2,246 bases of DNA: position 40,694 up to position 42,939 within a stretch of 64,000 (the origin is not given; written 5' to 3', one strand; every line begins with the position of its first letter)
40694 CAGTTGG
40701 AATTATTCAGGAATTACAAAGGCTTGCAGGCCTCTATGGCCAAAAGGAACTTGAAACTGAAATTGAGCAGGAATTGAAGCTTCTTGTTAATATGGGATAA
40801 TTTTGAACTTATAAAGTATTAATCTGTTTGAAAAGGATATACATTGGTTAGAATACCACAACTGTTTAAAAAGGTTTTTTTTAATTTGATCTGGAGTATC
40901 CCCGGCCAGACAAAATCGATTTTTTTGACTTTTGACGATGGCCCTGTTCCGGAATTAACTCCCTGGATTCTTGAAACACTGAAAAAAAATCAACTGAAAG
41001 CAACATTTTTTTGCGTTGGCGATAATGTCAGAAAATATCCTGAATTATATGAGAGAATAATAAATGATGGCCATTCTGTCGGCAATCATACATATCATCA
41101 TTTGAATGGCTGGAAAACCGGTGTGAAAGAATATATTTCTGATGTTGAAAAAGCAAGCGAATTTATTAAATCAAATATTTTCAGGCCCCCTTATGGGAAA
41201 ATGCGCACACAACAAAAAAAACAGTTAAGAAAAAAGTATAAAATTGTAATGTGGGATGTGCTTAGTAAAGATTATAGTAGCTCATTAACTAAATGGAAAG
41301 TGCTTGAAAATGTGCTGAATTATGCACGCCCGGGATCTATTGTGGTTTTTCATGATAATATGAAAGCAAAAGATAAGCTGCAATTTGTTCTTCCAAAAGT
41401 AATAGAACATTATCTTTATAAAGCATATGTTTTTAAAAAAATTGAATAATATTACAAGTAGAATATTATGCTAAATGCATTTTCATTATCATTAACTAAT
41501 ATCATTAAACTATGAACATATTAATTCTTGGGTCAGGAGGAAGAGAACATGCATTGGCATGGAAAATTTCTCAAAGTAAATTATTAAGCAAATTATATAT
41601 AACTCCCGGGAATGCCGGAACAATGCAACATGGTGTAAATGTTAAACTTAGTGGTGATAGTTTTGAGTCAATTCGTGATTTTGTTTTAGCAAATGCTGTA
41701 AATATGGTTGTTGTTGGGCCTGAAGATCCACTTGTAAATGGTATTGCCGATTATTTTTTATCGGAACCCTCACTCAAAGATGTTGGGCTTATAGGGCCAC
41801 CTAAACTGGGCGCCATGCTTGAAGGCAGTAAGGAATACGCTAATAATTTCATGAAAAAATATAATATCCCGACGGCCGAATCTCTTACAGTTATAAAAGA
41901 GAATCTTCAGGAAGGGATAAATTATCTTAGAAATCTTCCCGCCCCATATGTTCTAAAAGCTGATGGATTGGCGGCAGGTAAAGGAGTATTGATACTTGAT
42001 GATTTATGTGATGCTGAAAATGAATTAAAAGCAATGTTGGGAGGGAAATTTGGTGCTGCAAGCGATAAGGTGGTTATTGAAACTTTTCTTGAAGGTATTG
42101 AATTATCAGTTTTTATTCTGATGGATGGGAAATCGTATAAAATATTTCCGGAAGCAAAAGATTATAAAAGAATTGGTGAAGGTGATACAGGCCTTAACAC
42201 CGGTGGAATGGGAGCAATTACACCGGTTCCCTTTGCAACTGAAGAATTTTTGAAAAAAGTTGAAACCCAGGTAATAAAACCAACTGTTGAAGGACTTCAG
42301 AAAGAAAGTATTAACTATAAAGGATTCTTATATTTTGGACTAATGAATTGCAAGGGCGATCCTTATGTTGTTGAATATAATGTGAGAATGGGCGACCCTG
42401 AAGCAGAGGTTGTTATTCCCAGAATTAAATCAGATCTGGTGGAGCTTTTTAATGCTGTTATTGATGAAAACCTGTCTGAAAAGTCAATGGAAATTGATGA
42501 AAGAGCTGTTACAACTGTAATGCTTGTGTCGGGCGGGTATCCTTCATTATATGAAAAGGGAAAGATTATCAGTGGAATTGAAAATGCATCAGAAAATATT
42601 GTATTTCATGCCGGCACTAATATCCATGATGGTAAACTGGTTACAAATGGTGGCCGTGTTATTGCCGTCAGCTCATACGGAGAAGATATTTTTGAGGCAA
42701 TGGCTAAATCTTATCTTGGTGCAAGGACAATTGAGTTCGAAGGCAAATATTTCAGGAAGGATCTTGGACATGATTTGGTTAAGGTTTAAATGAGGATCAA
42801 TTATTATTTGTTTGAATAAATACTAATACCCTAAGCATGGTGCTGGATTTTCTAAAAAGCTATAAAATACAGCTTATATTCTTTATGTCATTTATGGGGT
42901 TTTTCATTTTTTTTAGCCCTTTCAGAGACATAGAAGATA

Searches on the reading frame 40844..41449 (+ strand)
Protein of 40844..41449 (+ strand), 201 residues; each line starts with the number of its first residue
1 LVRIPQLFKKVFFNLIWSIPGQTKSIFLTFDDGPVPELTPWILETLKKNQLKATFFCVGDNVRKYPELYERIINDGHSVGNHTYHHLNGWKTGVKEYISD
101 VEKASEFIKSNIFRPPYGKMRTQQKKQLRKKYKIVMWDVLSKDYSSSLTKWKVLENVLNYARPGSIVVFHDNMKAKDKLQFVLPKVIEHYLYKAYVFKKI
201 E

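Call 57: search_protein_families(library=pfam, proteins=[window:40844-41449:+], max_evalue=0.1)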
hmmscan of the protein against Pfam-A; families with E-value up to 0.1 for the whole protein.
window:40844-41449:+ (201 aa): 3 families
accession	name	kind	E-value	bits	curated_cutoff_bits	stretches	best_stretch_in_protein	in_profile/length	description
PF01522.26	Polysacc_deac_1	-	1.1e-28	100.1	23.1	1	21-129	4-117/124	Polysaccharide deacetylase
PF02353.26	CMAS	-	0.026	14.3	27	1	62-152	145-230/273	Mycolic acid cyclopropane synthetase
PF13578.12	Methyltransf_24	-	0.046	15.1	26.3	1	111-171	48-104/105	Methyltransferase domain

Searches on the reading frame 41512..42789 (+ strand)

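Call 57: search_protein_families(library=pfam, proteins=[window:41512-42789:+], max_evalue=0.1)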
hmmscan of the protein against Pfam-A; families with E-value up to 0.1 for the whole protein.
window:41512-42789:+ (425 aa): 5 families
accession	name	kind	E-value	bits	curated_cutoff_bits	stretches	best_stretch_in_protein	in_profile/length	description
PF01071.24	GARS_A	-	7.5e-66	222.1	27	1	105-298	1-194/194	Phosphoribosylglycinamide synthetase, ATP-grasp (A) domain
PF02844.21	GARS_N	-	1.9e-31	109.2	29.5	1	1-104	1-100/100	Phosphoribosylglycinamide synthetase, N domain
PF02843.22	GARS_C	-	1.8e-27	95.9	34.8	1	334-420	2-91/92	Phosphoribosylglycinamide synthetase, C domain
PF02786.22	CPSase_L_D2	-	0.00031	20.8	19.8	1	107-205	2-102/211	Carbamoyl-phosphate synthase L chain, ATP binding domain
PF02655.19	ATP-grasp_3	-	0.00042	20.9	23.2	1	141-293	29-157/160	ATP-grasp domain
